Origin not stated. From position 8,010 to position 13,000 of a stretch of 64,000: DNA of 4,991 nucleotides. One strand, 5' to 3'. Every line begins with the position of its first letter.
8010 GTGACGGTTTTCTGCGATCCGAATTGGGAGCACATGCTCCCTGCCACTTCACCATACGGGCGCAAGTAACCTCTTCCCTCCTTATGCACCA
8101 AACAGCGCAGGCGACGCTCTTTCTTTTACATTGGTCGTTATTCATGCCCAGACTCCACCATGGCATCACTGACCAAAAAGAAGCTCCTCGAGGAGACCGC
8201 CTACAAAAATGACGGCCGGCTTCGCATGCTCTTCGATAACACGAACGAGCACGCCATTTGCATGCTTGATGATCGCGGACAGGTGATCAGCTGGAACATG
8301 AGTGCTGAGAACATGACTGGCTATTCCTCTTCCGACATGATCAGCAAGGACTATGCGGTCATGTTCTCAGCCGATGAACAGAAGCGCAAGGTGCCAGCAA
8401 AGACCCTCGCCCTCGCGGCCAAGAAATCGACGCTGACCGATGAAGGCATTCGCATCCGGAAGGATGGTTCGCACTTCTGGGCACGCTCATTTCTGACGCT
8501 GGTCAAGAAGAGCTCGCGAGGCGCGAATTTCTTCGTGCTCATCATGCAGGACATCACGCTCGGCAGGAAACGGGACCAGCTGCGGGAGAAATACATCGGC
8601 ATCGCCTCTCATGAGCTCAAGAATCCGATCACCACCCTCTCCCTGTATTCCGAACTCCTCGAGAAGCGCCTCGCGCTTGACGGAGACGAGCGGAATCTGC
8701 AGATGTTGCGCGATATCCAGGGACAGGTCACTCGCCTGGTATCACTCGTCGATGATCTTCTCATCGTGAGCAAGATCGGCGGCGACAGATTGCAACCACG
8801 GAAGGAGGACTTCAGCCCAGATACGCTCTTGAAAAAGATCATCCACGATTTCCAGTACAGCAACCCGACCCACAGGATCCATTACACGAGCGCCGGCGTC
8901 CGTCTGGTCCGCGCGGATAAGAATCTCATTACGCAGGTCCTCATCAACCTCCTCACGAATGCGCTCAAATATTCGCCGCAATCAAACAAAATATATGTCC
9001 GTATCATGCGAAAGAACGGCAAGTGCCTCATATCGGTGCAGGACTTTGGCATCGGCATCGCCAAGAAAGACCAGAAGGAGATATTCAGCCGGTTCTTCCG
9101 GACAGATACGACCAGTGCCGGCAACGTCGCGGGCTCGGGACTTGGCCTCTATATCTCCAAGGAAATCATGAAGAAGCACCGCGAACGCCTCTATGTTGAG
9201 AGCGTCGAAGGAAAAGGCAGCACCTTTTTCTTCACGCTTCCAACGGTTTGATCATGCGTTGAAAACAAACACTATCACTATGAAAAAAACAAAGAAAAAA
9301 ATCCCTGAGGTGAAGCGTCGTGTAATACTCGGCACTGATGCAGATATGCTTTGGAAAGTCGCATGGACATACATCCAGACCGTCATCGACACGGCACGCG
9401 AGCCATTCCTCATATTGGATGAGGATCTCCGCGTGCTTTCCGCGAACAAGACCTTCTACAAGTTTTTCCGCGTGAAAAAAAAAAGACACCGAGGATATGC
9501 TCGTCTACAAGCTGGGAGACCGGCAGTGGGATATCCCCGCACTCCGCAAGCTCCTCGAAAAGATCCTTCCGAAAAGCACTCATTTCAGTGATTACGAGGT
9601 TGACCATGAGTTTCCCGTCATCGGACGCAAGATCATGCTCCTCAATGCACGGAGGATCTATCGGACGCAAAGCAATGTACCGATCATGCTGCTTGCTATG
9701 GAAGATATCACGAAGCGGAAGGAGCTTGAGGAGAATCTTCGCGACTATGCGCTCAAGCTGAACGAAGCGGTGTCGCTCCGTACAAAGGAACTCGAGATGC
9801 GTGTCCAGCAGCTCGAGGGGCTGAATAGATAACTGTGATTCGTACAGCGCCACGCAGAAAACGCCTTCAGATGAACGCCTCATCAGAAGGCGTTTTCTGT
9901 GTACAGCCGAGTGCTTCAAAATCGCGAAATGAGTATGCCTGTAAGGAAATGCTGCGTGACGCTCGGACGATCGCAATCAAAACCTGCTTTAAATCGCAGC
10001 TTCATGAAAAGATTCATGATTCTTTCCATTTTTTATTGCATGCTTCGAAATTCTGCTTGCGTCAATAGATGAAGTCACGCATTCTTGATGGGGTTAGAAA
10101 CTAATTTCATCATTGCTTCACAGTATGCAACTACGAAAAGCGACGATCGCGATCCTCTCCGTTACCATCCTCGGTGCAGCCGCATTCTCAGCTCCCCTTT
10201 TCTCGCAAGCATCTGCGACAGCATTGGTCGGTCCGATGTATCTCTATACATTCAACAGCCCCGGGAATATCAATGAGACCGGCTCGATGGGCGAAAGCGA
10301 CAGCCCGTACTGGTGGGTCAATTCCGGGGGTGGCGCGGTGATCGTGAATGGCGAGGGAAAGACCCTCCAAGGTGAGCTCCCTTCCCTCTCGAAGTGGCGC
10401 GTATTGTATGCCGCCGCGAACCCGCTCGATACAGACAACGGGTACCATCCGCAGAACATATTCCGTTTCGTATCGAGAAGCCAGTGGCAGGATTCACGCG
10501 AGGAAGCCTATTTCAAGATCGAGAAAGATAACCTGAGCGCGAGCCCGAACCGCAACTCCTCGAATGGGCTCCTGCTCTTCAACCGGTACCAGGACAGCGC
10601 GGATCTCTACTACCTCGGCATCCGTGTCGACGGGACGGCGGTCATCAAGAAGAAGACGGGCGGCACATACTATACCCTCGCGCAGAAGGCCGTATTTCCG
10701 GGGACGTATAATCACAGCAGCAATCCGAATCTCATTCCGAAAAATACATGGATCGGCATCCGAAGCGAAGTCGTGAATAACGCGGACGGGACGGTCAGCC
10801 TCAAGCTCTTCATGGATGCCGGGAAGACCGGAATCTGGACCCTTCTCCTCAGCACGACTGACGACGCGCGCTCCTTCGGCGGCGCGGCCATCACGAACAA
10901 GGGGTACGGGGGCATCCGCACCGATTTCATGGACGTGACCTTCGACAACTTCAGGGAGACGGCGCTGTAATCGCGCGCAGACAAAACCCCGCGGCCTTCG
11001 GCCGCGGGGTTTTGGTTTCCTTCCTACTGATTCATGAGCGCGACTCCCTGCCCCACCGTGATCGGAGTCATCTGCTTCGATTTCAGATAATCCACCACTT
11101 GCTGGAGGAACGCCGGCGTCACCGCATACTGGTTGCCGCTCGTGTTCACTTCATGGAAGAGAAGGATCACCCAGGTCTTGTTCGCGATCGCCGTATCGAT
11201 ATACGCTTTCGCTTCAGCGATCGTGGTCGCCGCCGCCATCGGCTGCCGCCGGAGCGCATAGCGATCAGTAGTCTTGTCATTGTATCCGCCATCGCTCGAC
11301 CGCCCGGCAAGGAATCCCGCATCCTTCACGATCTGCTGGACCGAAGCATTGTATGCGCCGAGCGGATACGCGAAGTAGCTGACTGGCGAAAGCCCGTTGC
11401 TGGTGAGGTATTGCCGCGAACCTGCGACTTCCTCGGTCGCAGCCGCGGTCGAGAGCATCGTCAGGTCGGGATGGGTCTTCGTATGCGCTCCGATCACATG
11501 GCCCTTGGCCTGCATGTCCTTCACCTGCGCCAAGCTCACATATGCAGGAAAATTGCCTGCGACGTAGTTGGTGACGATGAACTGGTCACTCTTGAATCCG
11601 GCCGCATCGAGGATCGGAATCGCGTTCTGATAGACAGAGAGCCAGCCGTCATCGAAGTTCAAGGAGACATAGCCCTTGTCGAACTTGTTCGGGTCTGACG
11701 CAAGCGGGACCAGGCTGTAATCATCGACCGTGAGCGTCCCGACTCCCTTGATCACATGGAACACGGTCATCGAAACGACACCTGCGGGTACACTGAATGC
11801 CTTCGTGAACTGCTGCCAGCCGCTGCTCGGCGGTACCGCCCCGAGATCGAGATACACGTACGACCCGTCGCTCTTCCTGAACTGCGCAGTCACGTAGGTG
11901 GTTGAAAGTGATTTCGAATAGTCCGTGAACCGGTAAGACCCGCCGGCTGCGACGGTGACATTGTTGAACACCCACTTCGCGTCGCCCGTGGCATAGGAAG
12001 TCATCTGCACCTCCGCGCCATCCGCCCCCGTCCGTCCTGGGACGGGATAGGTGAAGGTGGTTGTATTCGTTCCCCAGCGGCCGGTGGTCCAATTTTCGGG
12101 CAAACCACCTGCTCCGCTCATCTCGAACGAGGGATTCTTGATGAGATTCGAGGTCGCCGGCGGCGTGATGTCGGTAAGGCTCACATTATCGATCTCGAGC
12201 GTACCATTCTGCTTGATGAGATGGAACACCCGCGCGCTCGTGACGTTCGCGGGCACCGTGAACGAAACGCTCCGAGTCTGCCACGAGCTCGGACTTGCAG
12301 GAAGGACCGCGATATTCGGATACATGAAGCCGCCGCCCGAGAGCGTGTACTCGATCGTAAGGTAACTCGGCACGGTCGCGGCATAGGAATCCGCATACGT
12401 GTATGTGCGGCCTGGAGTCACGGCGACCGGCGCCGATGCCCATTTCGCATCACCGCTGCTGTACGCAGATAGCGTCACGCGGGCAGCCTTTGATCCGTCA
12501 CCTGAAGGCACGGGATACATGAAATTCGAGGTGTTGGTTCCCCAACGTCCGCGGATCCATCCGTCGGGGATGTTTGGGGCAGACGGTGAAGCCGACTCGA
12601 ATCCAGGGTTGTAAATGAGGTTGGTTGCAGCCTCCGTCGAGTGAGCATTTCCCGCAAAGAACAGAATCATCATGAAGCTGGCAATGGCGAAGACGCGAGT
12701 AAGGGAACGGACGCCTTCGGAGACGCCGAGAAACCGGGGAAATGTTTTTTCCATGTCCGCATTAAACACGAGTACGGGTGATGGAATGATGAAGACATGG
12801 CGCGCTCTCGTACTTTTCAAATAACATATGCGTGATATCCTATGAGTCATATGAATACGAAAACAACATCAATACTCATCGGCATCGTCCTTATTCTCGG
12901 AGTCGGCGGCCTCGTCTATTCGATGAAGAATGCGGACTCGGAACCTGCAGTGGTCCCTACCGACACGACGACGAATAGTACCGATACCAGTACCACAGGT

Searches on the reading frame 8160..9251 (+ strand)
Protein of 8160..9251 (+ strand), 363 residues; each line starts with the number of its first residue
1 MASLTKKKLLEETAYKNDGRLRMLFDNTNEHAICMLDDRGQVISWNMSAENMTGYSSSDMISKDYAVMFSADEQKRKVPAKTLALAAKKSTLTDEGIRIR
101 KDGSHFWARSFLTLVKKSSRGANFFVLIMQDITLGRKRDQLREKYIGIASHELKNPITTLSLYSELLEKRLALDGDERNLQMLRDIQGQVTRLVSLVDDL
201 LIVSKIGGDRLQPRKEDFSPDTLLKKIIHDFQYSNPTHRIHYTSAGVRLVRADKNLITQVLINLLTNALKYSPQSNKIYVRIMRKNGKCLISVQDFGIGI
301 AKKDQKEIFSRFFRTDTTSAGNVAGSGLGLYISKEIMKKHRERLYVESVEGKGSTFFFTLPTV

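Call 90: search_protein_families(library=pfam, proteins=[window:8160-9251:+], max_evalue=0.001)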
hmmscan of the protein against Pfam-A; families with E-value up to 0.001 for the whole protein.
window:8160-9251:+ (363 aa): 7 families
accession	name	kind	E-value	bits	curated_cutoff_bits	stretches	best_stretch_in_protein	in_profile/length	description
PF02518.31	HATPase_c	-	1e-26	93.9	26.4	1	253-362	2-109/111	Histidine kinase-, DNA gyrase B-, and HSP90-like ATPase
PF13426.13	PAS_9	-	3.5e-15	56.6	27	1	31-133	2-102/103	PAS domain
PF00512.31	HisKA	-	3e-13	50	26.9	1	144-207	4-64/66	His Kinase A (phospho-acceptor) domain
PF00989.32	PAS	-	4.3e-10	40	22.6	1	29-132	10-113/113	PAS fold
PF08447.18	PAS_3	-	2.3e-08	34.6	25.6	1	43-119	2-79/89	PAS fold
PF13188.13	PAS_8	-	1.1e-05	25.6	21.8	1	20-60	2-41/65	PAS domain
PF08448.16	PAS_4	-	0.00029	21.5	23.1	1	32-133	7-106/110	PAS fold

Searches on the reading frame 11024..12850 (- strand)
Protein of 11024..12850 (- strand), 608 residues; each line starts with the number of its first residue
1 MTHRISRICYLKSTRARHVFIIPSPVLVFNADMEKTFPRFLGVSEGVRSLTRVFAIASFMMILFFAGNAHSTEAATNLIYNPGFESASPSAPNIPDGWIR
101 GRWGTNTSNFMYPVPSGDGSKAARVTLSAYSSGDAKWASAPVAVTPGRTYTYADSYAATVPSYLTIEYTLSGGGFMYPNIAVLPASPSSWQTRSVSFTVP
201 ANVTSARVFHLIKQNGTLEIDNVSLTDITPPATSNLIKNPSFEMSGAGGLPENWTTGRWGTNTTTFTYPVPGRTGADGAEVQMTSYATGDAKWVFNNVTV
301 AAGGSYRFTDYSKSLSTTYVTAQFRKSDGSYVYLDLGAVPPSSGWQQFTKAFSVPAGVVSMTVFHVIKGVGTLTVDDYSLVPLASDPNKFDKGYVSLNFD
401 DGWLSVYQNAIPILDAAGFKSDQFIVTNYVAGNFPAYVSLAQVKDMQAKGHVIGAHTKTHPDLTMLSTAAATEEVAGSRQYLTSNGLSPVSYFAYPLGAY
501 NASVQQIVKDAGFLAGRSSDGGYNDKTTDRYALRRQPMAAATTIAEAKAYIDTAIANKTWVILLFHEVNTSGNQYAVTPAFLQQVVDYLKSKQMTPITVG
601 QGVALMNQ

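Call 90: search_protein_families(library=pfam, proteins=[window:11024-12850:-], max_evalue=0.001)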
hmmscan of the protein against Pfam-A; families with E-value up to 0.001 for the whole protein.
window:11024-12850:- (608 aa): 2 families
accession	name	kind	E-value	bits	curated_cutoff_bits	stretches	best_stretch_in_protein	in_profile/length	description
PF01522.26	Polysacc_deac_1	-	3.5e-25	88.8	23.1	1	389-513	3-121/124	Polysaccharide deacetylase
PF02018.23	CBM_4_9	-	8.6e-06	26.6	25.9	0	77-208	2-127/136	Carbohydrate binding domain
